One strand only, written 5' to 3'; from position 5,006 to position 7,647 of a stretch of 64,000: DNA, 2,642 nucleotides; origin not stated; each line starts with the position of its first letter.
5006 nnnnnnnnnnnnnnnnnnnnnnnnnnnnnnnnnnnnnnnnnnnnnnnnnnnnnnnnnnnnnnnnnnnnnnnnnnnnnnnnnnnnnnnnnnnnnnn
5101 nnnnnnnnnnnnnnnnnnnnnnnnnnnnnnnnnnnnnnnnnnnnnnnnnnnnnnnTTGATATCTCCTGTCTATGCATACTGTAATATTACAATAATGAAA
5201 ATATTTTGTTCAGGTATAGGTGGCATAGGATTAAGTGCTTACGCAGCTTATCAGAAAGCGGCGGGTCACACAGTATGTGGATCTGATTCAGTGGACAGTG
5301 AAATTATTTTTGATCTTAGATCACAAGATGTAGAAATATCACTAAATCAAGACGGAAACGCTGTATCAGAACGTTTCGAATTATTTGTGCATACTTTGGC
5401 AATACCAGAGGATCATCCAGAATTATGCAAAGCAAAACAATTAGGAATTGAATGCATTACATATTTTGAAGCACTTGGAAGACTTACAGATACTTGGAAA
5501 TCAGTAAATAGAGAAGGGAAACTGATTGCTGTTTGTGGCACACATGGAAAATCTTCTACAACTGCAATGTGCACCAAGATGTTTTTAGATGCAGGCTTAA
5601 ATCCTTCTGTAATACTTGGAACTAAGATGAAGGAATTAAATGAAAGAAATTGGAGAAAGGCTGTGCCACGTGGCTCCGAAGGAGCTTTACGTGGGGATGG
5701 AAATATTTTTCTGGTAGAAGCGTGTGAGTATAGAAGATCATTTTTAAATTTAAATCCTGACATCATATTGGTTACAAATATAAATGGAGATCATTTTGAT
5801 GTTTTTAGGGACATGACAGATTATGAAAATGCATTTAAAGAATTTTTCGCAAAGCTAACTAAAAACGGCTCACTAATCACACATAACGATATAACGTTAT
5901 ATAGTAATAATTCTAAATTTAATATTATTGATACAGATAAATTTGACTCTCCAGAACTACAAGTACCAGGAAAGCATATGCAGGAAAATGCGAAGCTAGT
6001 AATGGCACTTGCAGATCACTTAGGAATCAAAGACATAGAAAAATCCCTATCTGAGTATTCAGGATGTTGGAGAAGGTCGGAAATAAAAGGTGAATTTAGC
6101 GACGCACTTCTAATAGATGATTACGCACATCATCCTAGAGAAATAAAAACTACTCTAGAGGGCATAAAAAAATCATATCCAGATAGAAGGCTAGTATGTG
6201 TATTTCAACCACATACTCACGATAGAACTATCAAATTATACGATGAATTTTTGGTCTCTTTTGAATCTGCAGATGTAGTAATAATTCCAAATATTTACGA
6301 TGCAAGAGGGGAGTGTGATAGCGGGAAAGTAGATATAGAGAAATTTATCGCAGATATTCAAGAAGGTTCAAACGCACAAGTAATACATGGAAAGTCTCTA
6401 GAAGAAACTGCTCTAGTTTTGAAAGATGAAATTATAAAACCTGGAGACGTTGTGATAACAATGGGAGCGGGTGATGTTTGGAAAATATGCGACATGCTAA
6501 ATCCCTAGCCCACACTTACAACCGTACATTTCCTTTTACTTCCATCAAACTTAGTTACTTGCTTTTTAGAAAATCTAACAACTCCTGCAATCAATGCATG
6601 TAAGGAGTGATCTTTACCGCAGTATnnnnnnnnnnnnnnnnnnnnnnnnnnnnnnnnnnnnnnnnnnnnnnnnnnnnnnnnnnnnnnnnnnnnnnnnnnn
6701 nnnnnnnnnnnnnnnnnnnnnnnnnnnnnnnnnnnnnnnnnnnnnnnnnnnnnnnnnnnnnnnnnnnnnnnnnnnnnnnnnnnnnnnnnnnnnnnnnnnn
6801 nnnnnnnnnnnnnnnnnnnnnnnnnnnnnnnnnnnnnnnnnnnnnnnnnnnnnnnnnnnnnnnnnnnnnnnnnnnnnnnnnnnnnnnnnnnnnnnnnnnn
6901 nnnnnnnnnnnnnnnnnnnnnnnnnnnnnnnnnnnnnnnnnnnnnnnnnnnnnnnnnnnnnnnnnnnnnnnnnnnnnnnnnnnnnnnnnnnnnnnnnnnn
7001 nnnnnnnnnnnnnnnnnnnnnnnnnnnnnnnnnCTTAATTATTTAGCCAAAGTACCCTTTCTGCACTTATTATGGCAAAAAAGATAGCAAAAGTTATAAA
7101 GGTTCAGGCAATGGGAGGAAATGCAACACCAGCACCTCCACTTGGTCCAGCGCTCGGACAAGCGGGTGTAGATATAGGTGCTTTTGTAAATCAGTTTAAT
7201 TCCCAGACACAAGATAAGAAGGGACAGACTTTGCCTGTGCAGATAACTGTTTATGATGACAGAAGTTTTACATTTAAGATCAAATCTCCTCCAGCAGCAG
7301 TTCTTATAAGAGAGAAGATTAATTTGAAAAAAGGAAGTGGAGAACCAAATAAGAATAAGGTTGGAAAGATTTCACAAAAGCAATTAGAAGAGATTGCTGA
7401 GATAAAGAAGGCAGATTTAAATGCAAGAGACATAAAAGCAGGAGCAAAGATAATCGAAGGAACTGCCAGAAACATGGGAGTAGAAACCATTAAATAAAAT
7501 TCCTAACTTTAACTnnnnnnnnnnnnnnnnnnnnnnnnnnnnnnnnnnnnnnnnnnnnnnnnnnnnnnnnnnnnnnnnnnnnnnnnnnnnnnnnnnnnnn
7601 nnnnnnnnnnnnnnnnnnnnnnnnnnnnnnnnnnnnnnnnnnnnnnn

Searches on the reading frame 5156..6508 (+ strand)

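Call 9: search_protein_families(library=pfam, proteins=[window:5156-6508:+])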
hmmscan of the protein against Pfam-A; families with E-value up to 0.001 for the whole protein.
window:5156-6508:+ (450 aa): 3 families
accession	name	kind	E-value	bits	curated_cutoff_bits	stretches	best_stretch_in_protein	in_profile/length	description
PF02875.26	Mur_ligase_C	-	4.3e-19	70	28.4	1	306-439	1-127/127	Mur ligase, glutamate ligase domain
PF08245.18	Mur_ligase_M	-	1.7e-16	61.2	24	1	126-247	1-126/200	Mur ligase middle domain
PF01225.30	Mur_ligase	-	1.4e-12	48.2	21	1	20-112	6-92/95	Mur ligase family, catalytic domain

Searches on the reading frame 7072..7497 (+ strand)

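Call 9: search_protein_families(library=pfam, proteins=[window:7072-7497:+])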
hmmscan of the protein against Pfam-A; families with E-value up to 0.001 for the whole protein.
window:7072-7497:+ (141 aa): 2 families
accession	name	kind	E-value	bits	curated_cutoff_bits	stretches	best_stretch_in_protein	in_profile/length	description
PF03946.19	Ribosomal_L11_N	-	2.7e-25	88.3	32.9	1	9-66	1-58/58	Ribosomal protein L11, N-terminal domain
PF00298.24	Ribosomal_L11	-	6.8e-25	87.7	21.4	1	71-138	1-68/69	Ribosomal protein L11, RNA binding domain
